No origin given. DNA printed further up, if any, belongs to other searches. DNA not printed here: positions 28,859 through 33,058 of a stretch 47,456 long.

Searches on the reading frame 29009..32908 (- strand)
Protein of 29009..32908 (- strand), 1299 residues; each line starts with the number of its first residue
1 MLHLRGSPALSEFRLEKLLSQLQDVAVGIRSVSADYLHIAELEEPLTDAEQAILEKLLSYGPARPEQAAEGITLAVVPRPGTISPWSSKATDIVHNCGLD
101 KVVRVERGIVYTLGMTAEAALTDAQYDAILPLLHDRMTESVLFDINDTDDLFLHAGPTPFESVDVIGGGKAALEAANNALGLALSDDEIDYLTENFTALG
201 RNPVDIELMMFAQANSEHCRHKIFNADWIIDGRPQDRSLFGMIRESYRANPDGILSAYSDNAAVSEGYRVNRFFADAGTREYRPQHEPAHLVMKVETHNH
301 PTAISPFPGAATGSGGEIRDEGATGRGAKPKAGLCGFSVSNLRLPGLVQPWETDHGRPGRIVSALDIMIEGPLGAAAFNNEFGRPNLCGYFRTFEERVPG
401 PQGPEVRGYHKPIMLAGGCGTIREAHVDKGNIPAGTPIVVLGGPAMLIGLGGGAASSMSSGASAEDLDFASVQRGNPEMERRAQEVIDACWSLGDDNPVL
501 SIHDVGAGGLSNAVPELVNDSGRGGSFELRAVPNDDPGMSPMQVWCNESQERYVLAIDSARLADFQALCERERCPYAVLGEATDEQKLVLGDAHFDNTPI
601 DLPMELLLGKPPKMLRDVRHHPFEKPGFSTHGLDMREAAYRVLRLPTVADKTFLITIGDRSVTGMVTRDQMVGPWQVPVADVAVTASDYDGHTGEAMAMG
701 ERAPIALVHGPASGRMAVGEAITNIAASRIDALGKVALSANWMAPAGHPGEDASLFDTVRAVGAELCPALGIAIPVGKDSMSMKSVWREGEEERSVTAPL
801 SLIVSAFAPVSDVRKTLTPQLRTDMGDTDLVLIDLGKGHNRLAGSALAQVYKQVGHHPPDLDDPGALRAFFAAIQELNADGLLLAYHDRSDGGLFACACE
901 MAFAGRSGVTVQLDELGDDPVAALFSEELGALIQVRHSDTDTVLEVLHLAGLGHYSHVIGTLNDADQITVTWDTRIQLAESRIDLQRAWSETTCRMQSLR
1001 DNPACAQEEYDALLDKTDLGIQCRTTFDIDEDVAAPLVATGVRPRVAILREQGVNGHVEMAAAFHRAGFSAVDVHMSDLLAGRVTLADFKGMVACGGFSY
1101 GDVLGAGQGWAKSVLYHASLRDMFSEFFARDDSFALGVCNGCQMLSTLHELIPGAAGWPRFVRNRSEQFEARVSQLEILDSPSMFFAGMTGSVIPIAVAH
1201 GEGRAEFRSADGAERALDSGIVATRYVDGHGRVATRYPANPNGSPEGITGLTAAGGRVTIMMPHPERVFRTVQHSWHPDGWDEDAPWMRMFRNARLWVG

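Call 6: search_protein_families(library=pfam, proteins=[window:29009-32908:-], max_evalue=0.01)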
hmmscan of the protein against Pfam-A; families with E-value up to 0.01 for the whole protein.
window:29009-32908:- (1299 aa): 5 families
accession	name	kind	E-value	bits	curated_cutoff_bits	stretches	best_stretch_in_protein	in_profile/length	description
PF13507.12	GATase_5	-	1.3e-107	359.2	27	1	1043-1298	1-260/260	CobB/CobQ-like glutamine amidotransferase domain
PF22689.1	FGAR-AT_PurM_N-like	-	5.6e-81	270.4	27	1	650-809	1-160/160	FGAR-AT PurM_N-like domain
PF02769.27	AIRS_C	-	4e-50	170.4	23.1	2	434-590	2-153/156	AIR synthase related protein, C-terminal domain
PF18076.6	FGAR-AT_N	-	5.5e-40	136.4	26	1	36-152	2-115/115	Formylglycinamide ribonucleotide amidotransferase N-terminal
PF18072.6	FGAR-AT_linker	-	5.6e-23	81.6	26.6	1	173-222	1-50/50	Formylglycinamide ribonucleotide amidotransferase linker domain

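Call 7: search_protein_families(library=ncbifam, proteins=[window:29009-32908:-], max_evalue=0.01)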
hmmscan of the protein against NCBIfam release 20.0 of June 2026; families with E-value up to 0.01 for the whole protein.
window:29009-32908:- (1299 aa): 12 families
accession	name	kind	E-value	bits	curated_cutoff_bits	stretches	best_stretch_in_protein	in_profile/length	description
NF003672.0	PRK05297.1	equivalog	0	2120.1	783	1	1-1299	1-1290/1290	phosphoribosylformylglycinamidine synthase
TIGR01735.1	FGAM_synt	equivalog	0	1962.1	1123.05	1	4-1298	2-1307/1307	phosphoribosylformylglycinamidine synthase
TIGR01739.1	tegu_FGAM_synt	hypoth_equivalog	2e-73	248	716.1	2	694-1297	596-1203/1206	herpesvirus tegument protein/v-FGAM-synthase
TIGR01736.1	FGAM_synth_II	equivalog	9.3e-71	239.1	525.75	2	290-992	70-713/718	phosphoribosylformylglycinamidine synthase subunit PurL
NF002290.1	PRK01213.1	equivalog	5.2e-68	229.9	648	1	289-992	69-718/723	phosphoribosylformylglycinamidine synthase subunit PurL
TIGR01857.1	FGAM-synthase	equivalog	3.7e-52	177.2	1057.05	3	427-1268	429-1215/1239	phosphoribosylformylglycinamidine synthase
NF002252.0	PRK01175.1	equivalog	4.4e-38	130.8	298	1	1044-1275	4-235/261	phosphoribosylformylglycinamidine synthase subunit PurQ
TIGR01737.1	FGAM_synth_I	equivalog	1.4e-37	129.2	177.8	1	1045-1275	2-213/228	phosphoribosylformylglycinamidine synthase I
NF002957.0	PRK03619.1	equivalog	7e-29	100.8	212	1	1045-1273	2-204/222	phosphoribosylformylglycinamidine synthase subunit PurQ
NF010690.0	PRK14090.1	equivalog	1.5e-23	83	1047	2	412-614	146-342/601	phosphoribosylformylglycinamidine synthase subunit PurL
TIGR04049.1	AIR_rel_sll0787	hypoth_equivalog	7.8e-06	25.2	321.3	0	864-972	189-300/318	sll0787 family AIR synthase-like protein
TIGR03267.1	methan_mark_2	hypoth_equivalog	0.00078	18.6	365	0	484-609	198-322/323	methanogenesis marker 2 protein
